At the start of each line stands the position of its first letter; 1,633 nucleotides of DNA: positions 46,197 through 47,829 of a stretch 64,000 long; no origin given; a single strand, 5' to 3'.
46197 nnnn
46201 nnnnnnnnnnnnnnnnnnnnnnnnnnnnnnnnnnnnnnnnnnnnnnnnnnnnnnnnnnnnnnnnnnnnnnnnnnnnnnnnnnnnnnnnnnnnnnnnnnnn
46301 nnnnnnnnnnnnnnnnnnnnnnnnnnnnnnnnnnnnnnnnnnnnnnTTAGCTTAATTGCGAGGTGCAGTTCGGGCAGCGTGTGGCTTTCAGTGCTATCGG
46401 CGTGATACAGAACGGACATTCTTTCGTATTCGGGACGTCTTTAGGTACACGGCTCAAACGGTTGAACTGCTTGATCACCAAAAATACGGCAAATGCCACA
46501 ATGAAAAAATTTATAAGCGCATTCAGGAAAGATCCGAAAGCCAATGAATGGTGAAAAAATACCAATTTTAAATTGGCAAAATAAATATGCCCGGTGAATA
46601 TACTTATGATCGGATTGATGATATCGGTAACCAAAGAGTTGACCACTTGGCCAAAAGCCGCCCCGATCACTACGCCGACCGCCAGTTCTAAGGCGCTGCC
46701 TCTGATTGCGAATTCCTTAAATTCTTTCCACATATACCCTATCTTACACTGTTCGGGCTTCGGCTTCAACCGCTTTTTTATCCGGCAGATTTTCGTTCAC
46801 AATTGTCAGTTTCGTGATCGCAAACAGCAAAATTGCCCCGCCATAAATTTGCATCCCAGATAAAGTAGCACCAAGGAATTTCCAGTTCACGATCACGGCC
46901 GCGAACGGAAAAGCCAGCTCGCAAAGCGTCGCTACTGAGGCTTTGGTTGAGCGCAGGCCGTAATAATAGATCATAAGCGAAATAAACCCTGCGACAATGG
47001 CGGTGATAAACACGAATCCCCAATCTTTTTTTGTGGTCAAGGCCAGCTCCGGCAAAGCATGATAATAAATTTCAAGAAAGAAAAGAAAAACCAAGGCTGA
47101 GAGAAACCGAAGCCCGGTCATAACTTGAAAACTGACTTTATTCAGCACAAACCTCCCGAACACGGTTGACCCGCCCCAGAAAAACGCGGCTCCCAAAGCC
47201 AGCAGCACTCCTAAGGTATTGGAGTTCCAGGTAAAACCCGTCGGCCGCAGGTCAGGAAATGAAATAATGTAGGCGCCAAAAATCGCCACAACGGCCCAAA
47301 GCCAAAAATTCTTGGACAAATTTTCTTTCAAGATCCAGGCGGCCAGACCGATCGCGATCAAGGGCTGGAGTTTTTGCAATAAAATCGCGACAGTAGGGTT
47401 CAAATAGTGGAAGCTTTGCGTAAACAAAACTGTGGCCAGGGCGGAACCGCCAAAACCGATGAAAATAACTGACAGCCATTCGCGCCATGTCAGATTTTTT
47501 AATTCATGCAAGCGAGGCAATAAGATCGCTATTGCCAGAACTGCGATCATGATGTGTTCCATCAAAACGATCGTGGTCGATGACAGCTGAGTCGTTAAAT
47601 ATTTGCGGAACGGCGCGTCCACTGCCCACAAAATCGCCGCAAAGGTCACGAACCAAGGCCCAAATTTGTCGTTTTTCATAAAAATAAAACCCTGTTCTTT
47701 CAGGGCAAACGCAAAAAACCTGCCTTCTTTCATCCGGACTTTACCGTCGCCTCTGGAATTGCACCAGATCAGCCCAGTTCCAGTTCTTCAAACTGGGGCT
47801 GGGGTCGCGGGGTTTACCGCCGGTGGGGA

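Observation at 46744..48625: FMN riboswitch controlling an ImpX-like DMT transporter, downstream of a split RibF (monofunctional riboflavin kinase plus RibL/TagD-like FMN adenylyltransferase)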

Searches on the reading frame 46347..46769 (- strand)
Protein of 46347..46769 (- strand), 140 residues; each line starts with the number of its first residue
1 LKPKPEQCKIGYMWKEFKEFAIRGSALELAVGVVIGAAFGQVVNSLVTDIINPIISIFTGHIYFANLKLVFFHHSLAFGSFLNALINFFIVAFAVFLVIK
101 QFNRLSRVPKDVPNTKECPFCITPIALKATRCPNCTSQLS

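Call 4: search_protein_families(library=pfam, proteins=[window:46347-46769:-], max_evalue=0.01)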
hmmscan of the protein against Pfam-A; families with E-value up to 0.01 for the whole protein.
window:46347-46769:- (140 aa): 1 family
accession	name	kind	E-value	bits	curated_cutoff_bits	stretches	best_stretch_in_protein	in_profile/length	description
PF01741.23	MscL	-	7.3e-34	117.2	27.4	1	13-118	1-111/123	Large-conductance mechanosensitive channel, MscL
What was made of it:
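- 46347..46733 (-): mscL (large-conductance mechanosensitive channel). It starts 10 nt after the permease stop codon with no terminator between, so it may be co-transcribed behind the riboswitch. Pfam MscL 117 bits (call 4).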

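Call 5: search_protein_families(library=ncbifam, proteins=[window:46347-46769:-], max_evalue=0.01)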
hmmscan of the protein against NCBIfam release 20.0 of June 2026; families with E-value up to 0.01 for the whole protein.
window:46347-46769:- (140 aa): 8 families
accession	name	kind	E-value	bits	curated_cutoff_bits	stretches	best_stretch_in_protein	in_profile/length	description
NF010560.0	PRK13955.1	equivalog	8.9e-34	116.3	180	1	13-108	1-96/132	large conductance mechanosensitive channel protein MscL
TIGR00220.1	mscL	equivalog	2.2e-31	108.7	71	1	13-108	1-98/127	large conductance mechanosensitive channel protein MscL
NF001843.0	PRK00567.1-4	equivalog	2e-30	105.6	142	1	14-117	4-114/135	large-conductance mechanosensitive channel protein MscL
NF010557.0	PRK13952.1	equivalog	2.9e-30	105.3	159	2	13-69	3-59/142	large conductance mechanosensitive channel protein MscL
NF010558.0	PRK13953.1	equivalog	2.6e-29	101.9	197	1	12-117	3-108/128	large conductance mechanosensitive channel protein MscL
NF001842.0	PRK00567.1-3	equivalog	4.8e-28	98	146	1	13-113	1-104/147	large-conductance mechanosensitive channel protein MscL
NF001841.0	PRK00567.1-1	equivalog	1.1e-24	87.1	225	1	13-119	3-116/137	large-conductance mechanosensitive channel protein MscL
NF010559.0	PRK13954.1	equivalog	2.4e-23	82.9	176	1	13-107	1-92/120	large conductance mechanosensitive channel protein MscL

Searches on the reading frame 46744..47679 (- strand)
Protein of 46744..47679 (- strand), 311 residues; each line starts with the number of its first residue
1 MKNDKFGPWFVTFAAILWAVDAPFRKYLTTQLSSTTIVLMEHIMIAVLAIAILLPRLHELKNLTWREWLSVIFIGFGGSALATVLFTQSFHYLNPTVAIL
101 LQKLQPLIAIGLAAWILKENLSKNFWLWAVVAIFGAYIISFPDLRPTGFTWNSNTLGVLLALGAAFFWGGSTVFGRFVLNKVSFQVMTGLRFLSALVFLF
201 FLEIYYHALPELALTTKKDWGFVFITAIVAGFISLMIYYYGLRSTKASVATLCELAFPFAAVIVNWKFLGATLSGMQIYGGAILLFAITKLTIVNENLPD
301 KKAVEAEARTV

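Call 4: search_protein_families(library=pfam, proteins=[window:46744-47679:-], max_evalue=0.01)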
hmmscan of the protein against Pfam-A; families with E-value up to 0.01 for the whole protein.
window:46744-47679:- (311 aa): 1 family
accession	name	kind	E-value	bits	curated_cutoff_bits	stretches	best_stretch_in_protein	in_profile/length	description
PF00892.27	EamA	-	7.4e-40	136.8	28.2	2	156-289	2-131/135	EamA-like transporter family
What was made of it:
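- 46744..47679 (-): 311-aa, 10-helix DMT permease (two EamA repeats). It is the regulated gene and the proposed riboflavin importer. Pfam EamA 136.8 bits in 2 stretches (call 4).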

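Call 5: search_protein_families(library=ncbifam, proteins=[window:46744-47679:-], max_evalue=0.01)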
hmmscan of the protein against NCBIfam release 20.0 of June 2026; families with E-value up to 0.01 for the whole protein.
window:46744-47679:- (311 aa): 3 families
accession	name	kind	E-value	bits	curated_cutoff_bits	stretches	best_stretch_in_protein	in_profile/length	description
TIGR00950.1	2A78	equivalog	9.2e-24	84.3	230.2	1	26-287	10-262/264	carboxylate/amino acid/amine transporter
NF008432.0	PRK11272.1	equivalog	3.6e-07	29.7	270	1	6-143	152-289/294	drug/metabolite exporter YedA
NF050091.1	ArAmAcExpYddG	equivalog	5.8e-07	29.3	300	1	14-197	13-191/285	aromatic amino acid exporter YddG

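Call 8: find_encoding_contigs(protein=window:46744-47679:-, flank=6000, max_places=6)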
Protein window:46744-47679:- (311 aa): no gene with exactly this product is on record in the collection.
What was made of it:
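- Tried and rejected: An exact look-up of the 311-aa permease found nothing on record (call 8), because public gene calls use the 329-aa start.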

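Call 12: find_homologous_proteins(query=window:46744-47679:-)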
Query window:46744-47679:- (311 aa): 1126 proteins with E <= 0.001 among 8000 candidates; the best 120 are listed.
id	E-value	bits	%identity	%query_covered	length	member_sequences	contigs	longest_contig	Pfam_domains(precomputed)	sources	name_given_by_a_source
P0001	3.1e-180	616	90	100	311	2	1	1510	PF00892.27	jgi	jgi:drug/metabolite transporter (DMT)-like permease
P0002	5.3e-166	570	85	98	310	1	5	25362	PF00892.27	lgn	-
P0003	5.0e-164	563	84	100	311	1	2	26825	PF00892.27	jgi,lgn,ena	jgi:drug/metabolite transporter (DMT)-like permease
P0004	1.3e-161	555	84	98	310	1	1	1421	PF00892.27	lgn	-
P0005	1.9e-160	551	82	100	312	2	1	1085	PF00892.27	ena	-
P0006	4.9e-160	550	81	100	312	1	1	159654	PF00892.27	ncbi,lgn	ncbi:MAG: DMT family transporter [Candidatus Doudnabacteria bacterium]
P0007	2.1e-159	548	82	100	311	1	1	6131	PF00892.27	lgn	-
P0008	1.1e-157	542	82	100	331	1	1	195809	PF00892.27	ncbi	-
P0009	1.4e-157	542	82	100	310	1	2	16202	PF00892.27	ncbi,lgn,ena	-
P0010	7.1e-156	536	83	95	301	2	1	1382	PF00892.27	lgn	-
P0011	1.3e-155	536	80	99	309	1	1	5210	PF00892.27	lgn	-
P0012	1.4e-155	535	81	97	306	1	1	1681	PF00892.27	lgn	-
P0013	1.8e-155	535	82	100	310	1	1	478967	PF00892.27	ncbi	-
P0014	2.5e-155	535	82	97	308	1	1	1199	PF00892.27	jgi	jgi:drug/metabolite transporter (DMT)-like permease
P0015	1.0e-154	533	82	100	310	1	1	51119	PF00892.27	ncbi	-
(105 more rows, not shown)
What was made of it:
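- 46744..47679 (-): Homologues are 310-311 aa (call 12).
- Checked: Homologues are 310-311 aa and align from residue 1 of the 47679 start (call 12).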

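Call 36: find_related_loci(query=A1, collection=metagenome_contigs, flank=3000)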
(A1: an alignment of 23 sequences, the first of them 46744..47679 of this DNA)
Query A1 (311 aa) in metagenome_contigs; peptide patterns used: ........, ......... (x = any residue, [..] = any of these).
204 stretches matched a pattern; 96 encode a relative of the query (tblastn E <= 1e-3); the best 80 are kept; 80 distinct loci.
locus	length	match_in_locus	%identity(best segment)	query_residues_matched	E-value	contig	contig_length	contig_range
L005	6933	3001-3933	84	1-311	2e-172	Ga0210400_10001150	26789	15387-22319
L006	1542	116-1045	82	2-311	4e-176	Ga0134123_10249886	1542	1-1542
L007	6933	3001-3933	77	1-311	2e-159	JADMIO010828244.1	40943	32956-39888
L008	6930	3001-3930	76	2-311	1e-158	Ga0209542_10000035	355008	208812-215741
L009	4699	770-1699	76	2-311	7e-160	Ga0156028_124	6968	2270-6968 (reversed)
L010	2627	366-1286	80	2-310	6e-167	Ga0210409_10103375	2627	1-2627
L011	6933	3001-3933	77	1-311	6e-156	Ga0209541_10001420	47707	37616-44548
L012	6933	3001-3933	77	1-311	6e-156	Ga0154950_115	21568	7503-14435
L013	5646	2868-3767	78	5-304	5e-157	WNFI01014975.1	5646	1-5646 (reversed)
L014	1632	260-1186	80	1-311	5e-169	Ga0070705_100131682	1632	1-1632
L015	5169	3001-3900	78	5-304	7e-155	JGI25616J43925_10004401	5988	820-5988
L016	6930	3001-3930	74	1-311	6e-152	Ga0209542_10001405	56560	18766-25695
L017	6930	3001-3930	74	1-311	6e-150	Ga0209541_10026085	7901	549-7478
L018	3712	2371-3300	73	1-311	6e-154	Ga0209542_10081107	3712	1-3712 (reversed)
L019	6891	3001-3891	78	1-297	4e-148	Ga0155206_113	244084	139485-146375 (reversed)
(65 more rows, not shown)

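Call 48: search_solved_structures(query=window:46744-47679:-, max_evalue=0.01)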
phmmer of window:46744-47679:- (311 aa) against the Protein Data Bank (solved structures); distinct sequences matched with E-value up to 0.01: 1.
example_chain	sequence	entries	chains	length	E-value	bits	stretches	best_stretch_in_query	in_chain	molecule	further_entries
7b0k_A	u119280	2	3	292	0.0015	21.3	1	6-285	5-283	Drug/metabolite transporter (DMT) superfamily permease | LicB protein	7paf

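Call 58: predict_structure(alignment_id=A1)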
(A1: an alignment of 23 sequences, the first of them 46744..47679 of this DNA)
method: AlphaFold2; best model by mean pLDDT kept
length: 311 residues; sequences in the alignment: 23
mean_pLDDT: 85.4   pTM: 0.83
mean pLDDT of the five models: 85.4, 84.9, 83.9, 83.6, 83.4
residues with pLDDT >= 90: 121; 70-90: 159; 50-70: 16; < 50: 15
segments of 3 or more residues with pLDDT < 50: 1-3, 301-311
pLDDT, mean of each block of 10 residues (from residue 1): 71 92 79 86 88 86 86 78 89 88 93 91 95 94 75 83 92 85 85 90 91 89 88 89 90 93 89 93 96 73 40 38
secondary structure, 60 per line:
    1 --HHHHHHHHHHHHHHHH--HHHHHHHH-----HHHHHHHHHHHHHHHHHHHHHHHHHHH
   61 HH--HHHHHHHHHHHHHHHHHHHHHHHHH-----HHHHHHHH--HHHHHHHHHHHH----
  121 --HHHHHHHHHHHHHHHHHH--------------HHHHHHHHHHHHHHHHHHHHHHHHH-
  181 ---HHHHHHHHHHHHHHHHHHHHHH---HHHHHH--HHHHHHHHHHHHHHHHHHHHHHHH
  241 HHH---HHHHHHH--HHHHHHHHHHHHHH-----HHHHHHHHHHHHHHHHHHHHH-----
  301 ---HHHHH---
elements in order: H3-18 H21-28 H34-62 H65-89 H95-102 H105-116 H123-140 H155-179 H184-205 H209-214 H217-243 H247-253 H256-269 H275-295 H304-308
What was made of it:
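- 46744..47679 (-): AF2 model pLDDT 85, pTM 0.83 (call 58).
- On DMT superfamily, EamA (10-TM DME-type) permease: AF2 model pLDDT 85 (call 58).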

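Call 61: fold_search(model_id=the predicted structure, library=pdb)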
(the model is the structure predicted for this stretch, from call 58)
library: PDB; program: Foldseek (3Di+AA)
matches with E <= 10: 576; with E <= 0.001: 32
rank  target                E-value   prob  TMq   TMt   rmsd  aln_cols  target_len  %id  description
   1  7paf_A                7.5e-08  1.00  0.76  0.84   3.3       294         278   20  Streptococcus pneumoniae choline importer LicB in lipid nanodiscs (released 2022-03-16)
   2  5i20_A                1.1e-07  1.00  0.75  0.81   3.9       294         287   19  Crystal structure of protein (released 2016-06-01)
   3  5i20_E                1.7e-07  1.00  0.73  0.77   5.0       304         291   17  Crystal structure of protein (released 2016-06-01)
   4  5i20_C                1.8e-07  1.00  0.74  0.81   3.9       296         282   18  Crystal structure of protein (released 2016-06-01)
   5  5i20_B                3.7e-07  1.00  0.76  0.84   3.0       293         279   18  Crystal structure of protein (released 2016-06-01)
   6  5i20_D                1.4e-06  1.00  0.74  0.81   3.5       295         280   17  Crystal structure of protein (released 2016-06-01)
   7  6i1r_A                4.0e-06  1.00  0.67  0.67   5.6       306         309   11  Crystal structure of CMP bound CST in an outward facing conformation (released 2019-06-05)
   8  7b0k                  4.9e-06  1.00  0.62  0.74   5.2       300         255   18  Streptococcus pneumoniae LicB bound to choline (released 2022-03-16)
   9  6i1r_B                7.8e-06  1.00  0.66  0.67   5.6       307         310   11  Crystal structure of CMP bound CST in an outward facing conformation (released 2019-06-05)
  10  9gs5_A                1.1e-05  1.00  0.60  0.64   5.7       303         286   14  Cryo-EM structure of human SLC35B1-E33A variant with ADP in outward facing conformation (released 2025-05-21)
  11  6i1z_B                1.6e-05  1.00  0.63  0.67   5.6       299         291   13  Outward facing structure of apo CST (released 2019-06-05)
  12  5y78_A                1.8e-05  1.00  0.61  0.62   5.9       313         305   13  Crystal structure of the triose-phosphate/phosphate translocator in complex with inorganic phosphate (released 2017-10-04)
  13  6i1z_A                2.5e-05  1.00  0.63  0.69   5.2       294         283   14  Outward facing structure of apo CST (released 2019-06-05)
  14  9i20_A                7.6e-05  1.00  0.53  0.55   8.5       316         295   15  Cryo-EM structure of human SLC35B1 with ADP (released 2025-05-21)
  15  9gs7_A                1.9e-04  1.00  0.59  0.61   6.1       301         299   14  Cryo-EM structure of human SLC35B1-E33A variant with AMP-PNP (released 2025-05-21)
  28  5i20_F                7.5e-04  1.00  0.48  0.66  10.1       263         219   16  Crystal structure of protein (released 2016-06-01)
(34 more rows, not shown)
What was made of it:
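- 46744..47679 (-): Foldseek best hits are LicB and YddG, TM 0.75-0.84 (call 61).
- On DMT superfamily, EamA (10-TM DME-type) permease: Foldseek hits LicB 7paf and YddG 5i20 at TM 0.75-0.84, E about 1e-7 (call 61).
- Two EamA repeats (call 4) and a DMT fold (calls 58, 61).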
